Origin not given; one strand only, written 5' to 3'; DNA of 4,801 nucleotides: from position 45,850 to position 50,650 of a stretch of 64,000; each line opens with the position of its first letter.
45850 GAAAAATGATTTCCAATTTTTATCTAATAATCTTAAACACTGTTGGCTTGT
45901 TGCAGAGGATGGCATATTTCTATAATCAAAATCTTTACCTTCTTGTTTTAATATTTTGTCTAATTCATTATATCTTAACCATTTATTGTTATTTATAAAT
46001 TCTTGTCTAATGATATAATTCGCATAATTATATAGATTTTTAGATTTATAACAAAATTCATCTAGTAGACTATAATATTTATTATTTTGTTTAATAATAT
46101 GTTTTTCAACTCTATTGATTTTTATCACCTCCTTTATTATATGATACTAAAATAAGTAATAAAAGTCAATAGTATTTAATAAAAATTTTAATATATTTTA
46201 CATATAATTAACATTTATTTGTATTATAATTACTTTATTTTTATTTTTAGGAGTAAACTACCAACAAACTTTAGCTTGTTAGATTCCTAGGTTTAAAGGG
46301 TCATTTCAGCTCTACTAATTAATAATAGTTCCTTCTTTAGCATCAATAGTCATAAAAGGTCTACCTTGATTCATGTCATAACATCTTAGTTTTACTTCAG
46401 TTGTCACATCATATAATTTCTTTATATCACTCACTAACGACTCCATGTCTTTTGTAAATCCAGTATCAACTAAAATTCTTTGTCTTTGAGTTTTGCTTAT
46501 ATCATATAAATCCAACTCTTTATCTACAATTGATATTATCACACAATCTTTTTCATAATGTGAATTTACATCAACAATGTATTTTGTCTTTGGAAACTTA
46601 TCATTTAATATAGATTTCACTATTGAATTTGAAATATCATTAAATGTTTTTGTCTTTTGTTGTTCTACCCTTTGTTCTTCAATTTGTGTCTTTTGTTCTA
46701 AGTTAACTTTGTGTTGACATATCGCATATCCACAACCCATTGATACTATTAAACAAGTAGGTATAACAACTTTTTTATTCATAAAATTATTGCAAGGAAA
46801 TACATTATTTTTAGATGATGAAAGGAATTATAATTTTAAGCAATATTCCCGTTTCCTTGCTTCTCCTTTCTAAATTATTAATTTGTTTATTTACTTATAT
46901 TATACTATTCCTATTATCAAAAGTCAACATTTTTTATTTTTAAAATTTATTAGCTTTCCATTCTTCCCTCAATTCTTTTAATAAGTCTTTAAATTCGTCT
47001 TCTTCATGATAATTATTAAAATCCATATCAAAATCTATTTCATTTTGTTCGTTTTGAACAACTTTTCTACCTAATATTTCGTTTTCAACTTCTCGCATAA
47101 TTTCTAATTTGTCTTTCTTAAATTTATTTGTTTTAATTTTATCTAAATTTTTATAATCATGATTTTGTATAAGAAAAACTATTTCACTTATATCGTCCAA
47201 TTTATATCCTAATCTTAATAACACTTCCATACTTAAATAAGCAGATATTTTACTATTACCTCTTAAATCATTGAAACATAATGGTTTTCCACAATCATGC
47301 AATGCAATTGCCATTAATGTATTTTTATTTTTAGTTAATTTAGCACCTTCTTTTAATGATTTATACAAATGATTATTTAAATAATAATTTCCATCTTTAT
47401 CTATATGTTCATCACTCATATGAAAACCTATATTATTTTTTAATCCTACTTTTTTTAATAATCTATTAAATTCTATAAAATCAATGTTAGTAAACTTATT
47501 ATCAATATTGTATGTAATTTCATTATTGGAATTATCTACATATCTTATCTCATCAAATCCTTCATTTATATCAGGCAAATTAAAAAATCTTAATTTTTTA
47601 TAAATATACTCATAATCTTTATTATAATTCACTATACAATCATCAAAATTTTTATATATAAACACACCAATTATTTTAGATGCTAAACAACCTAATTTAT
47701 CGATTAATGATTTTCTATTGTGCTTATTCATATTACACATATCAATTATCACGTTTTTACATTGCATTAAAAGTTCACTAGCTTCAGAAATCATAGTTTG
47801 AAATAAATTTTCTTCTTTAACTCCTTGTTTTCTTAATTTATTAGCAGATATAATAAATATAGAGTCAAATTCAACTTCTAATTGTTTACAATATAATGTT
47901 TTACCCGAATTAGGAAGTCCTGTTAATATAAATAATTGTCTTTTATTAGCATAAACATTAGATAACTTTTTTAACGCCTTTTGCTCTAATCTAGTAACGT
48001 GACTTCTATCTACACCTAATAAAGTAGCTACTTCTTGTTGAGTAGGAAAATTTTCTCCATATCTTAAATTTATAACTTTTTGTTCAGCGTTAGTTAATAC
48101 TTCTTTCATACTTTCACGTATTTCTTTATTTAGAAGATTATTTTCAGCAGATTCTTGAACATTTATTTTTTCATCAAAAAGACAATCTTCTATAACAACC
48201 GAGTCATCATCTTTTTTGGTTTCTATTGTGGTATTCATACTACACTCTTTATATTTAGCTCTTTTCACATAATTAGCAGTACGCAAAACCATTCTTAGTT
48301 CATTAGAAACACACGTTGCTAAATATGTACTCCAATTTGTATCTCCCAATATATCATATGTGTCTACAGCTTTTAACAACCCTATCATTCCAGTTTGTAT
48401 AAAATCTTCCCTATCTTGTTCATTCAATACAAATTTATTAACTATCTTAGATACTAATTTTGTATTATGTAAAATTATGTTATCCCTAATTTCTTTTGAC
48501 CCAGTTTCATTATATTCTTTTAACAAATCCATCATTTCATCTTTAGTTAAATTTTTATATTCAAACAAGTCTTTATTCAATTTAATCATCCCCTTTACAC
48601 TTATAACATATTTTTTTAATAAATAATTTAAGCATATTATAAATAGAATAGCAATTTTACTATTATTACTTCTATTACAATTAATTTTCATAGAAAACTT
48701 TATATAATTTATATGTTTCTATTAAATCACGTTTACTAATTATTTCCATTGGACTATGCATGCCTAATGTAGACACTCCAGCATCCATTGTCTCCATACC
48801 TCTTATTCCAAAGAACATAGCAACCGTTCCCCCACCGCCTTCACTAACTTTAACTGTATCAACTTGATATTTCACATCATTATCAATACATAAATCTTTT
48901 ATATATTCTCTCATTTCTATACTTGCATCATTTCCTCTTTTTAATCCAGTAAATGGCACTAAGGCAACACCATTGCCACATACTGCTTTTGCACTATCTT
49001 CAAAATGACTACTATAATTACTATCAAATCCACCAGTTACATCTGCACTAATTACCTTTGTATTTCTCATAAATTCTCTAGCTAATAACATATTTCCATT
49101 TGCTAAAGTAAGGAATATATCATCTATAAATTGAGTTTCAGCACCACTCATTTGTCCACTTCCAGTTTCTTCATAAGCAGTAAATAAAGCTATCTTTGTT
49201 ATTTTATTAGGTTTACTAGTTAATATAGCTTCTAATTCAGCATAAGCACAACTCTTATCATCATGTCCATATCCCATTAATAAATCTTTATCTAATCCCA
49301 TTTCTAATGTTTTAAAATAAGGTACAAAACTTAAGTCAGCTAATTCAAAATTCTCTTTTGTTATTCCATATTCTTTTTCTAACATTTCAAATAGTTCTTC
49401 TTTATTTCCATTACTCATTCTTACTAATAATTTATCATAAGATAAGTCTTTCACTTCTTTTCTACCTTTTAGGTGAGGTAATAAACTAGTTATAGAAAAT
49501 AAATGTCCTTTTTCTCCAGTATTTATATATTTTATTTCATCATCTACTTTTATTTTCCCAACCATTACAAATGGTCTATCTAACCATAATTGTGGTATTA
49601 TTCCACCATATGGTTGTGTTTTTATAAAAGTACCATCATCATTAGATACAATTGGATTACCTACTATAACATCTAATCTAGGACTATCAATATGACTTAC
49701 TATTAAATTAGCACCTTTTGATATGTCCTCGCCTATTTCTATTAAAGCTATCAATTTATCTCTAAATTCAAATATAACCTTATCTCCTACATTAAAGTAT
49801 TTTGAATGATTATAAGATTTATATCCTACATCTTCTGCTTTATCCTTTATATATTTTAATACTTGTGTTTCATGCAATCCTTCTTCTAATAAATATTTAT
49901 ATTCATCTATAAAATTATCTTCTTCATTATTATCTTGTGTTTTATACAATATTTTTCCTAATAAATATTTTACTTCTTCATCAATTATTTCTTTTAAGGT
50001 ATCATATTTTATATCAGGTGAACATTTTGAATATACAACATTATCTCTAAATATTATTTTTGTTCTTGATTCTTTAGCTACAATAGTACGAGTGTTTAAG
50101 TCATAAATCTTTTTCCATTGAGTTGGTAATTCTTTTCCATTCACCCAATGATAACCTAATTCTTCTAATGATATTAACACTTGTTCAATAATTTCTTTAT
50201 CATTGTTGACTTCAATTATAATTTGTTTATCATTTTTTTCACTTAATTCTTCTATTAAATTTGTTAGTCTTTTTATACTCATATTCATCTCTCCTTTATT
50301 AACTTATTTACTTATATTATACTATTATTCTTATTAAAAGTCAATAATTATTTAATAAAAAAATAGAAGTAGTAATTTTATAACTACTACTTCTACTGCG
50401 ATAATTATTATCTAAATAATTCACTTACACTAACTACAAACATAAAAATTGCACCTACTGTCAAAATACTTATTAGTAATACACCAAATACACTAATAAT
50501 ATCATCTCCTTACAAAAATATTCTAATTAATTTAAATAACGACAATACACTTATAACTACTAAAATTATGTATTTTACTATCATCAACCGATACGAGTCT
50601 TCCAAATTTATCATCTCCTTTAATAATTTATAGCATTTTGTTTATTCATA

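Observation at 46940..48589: Sigma-70-type factor fused in one ORF to a P-loop kinase + HD phosphohydrolase module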

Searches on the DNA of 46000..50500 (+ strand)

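Call 11: search_dna_similar(query=window:46000-50500:+, collection=phages, mode=near, max_rows=15)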
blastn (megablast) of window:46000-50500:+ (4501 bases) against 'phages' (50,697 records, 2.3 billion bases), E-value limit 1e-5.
No match.

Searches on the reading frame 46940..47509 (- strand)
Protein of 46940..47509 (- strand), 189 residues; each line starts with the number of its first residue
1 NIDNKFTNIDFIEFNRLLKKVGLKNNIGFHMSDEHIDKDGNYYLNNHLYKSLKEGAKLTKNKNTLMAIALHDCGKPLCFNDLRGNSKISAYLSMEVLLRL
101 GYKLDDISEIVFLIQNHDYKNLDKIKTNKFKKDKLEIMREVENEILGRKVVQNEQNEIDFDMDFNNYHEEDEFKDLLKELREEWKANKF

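Call 72: predict_structure(alignment_id=A5)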
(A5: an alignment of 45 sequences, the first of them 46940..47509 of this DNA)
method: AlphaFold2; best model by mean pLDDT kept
length: 189 residues; sequences in the alignment: 45
mean_pLDDT: 60.0   pTM: 0.58
mean pLDDT of the five models: 60.0, 59.6, 56.9, 51.5, 48.8
residues with pLDDT >= 90: 0; 70-90: 70; 50-70: 54; < 50: 65
segments of 3 or more residues with pLDDT < 50: 1-3, 24-32, 124-132, 145-174, 183-185, 187-189
pLDDT, mean of each block of 10 residues (from residue 1): 59 70 50 51 73 81 85 70 69 78 81 73 45 52 44 31 33 47 47
secondary structure, 60 per line:
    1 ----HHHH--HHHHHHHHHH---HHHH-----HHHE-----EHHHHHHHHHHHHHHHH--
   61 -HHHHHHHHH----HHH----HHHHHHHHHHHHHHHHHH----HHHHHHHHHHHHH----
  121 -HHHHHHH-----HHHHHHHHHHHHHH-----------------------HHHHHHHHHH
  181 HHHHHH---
elements in order: H5-8 H11-20 H24-27 H43-58 H62-70 H82-99 H104-116 H122-128 H134-147 H171-186

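Call 75: fold_search(model_id=the predicted structure, library=pdb)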
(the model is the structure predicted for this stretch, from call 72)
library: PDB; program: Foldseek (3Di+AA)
matches with E <= 10: 114; with E <= 0.001: 0
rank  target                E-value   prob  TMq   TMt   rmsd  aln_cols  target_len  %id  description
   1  3wfp_B                3.4e-01  0.98  0.42  0.20   4.8       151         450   17  tRNA processing enzyme (apo form 2) (released 2014-01-01)
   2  3wfq_H                3.8e-01  0.92  0.37  0.18   4.8       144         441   18  tRNA processing enzyme complex 1 (released 2014-01-01)
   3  2pq7                  4.2e-01  0.98  0.39  0.42   3.4       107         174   17  Crystal structure of predicted HD superfamily hydrolase (104161995) from uncultured Thermotogales bacterium at 1.45 A re (released 2007-05-15)
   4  3wfr_H                4.6e-01  0.94  0.40  0.18   5.4       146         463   18  tRNA processing enzyme complex 2 (released 2014-01-01)
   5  3wfp_E                5.4e-01  0.94  0.40  0.20   5.4       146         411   17  tRNA processing enzyme (apo form 2) (released 2014-01-01)
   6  3wfp_A                5.9e-01  0.92  0.40  0.19   5.7       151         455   16  tRNA processing enzyme (apo form 2) (released 2014-01-01)
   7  3wfp_C                6.2e-01  0.97  0.44  0.21   3.8       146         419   14  tRNA processing enzyme (apo form 2) (released 2014-01-01)
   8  3wfr_E                6.5e-01  0.91  0.41  0.19   4.5       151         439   15  tRNA processing enzyme complex 2 (released 2014-01-01)
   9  3wfr_F                6.9e-01  0.91  0.39  0.18   5.4       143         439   17  tRNA processing enzyme complex 2 (released 2014-01-01)
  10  3wfr_G                7.6e-01  0.89  0.41  0.19   5.1       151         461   18  tRNA processing enzyme complex 2 (released 2014-01-01)
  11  3wfs_D                8.0e-01  0.92  0.41  0.19   4.1       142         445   16  tRNA processing enzyme complex 3 (released 2014-01-01)
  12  3wfq_E                8.0e-01  0.89  0.41  0.19   4.5       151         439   15  tRNA processing enzyme complex 1 (released 2014-01-01)
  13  3wfq_G                8.4e-01  0.91  0.43  0.20   4.1       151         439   12  tRNA processing enzyme complex 1 (released 2014-01-01)
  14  7qod_B                1.1e+00  0.15  0.20  0.21  14.3       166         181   16  Native structure of a small alarmone hydrolase (RelH) from Corynebacterium glutamicum (released 2022-07-13)
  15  3wfo_A                1.3e+00  0.84  0.42  0.20   4.4       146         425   17  tRNA processing enzyme (apo form 1) (released 2014-01-01)
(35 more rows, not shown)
